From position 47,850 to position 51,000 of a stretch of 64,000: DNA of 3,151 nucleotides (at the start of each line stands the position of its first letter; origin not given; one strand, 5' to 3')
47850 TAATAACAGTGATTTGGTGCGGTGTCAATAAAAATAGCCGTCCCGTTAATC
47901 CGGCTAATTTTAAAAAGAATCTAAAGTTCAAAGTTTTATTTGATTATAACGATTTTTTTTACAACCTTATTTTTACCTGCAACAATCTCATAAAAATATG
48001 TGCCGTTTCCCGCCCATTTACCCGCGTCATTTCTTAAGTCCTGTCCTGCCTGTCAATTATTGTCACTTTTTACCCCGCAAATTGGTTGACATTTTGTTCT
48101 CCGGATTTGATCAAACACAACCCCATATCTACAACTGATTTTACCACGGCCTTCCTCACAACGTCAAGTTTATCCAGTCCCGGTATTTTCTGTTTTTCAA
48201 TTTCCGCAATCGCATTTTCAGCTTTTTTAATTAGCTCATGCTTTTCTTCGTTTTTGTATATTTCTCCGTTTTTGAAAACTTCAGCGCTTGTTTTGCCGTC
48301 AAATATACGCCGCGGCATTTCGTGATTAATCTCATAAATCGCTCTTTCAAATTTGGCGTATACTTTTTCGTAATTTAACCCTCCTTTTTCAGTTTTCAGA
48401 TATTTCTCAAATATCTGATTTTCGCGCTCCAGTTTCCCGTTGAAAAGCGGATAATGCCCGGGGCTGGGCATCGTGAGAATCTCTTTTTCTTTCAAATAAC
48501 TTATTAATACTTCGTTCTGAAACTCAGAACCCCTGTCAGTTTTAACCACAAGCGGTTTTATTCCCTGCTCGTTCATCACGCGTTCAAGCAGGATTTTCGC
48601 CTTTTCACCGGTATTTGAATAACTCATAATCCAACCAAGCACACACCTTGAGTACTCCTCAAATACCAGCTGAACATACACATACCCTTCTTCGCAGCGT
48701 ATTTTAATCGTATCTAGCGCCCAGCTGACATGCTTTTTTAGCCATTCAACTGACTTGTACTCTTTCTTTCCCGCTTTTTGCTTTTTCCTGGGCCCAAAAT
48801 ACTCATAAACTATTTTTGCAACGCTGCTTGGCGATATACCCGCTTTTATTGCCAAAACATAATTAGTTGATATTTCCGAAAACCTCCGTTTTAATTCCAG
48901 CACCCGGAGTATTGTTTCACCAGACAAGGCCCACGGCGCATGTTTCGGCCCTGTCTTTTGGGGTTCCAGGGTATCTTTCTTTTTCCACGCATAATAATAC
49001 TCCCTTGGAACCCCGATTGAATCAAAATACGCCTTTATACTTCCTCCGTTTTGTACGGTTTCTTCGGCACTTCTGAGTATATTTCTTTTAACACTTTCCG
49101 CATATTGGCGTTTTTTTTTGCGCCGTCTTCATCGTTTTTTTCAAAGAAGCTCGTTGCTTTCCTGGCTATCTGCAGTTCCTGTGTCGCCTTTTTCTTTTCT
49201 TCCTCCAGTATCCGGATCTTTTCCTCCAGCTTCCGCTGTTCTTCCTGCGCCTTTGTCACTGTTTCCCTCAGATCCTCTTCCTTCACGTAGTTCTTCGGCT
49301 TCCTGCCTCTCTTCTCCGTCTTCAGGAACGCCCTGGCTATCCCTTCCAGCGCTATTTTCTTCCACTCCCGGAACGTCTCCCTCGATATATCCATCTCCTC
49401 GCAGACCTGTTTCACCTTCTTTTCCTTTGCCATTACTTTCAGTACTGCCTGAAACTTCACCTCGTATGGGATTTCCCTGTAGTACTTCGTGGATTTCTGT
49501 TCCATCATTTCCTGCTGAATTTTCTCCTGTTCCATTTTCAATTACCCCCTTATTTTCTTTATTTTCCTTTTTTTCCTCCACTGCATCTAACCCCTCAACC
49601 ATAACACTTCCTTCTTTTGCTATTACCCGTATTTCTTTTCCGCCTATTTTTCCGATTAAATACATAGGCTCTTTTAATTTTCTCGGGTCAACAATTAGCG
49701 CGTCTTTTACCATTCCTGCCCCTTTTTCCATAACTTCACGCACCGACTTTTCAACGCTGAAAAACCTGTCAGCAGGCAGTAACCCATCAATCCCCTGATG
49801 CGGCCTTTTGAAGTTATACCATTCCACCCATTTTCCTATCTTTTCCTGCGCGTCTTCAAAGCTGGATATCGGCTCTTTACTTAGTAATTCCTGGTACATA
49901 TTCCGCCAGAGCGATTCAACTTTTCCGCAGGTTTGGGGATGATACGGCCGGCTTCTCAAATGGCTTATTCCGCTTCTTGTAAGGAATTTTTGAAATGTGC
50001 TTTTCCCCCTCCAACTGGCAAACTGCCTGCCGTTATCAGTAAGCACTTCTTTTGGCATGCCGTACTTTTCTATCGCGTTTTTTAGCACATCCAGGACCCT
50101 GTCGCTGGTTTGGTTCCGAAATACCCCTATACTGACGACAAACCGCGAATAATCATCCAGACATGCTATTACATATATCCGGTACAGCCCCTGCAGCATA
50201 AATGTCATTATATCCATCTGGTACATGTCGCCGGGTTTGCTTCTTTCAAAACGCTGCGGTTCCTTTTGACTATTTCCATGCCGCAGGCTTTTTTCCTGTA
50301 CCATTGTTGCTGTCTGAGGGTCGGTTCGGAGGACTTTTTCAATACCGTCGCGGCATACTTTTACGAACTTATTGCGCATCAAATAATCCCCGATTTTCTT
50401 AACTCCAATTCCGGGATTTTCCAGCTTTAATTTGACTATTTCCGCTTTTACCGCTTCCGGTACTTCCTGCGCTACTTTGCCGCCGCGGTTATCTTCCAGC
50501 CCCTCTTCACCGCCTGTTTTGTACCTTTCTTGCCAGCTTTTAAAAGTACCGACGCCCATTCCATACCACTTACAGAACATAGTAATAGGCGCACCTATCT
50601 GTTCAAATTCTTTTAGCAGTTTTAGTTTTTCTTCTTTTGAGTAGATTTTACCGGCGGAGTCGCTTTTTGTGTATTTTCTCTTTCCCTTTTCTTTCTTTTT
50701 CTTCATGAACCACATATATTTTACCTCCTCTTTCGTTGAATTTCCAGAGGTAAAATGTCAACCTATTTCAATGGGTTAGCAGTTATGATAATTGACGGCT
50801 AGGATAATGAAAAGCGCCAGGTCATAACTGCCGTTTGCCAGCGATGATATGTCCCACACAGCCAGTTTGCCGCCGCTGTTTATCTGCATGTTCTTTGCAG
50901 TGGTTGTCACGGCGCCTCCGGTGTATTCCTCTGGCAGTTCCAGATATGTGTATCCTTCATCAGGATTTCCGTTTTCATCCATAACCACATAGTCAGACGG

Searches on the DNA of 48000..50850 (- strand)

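Call 58: search_dna_similar(query=window:48000-50850:-, collection=plasmids, mode=distant, max_rows=5)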
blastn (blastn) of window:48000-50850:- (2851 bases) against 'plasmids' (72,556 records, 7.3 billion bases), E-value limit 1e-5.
No match.
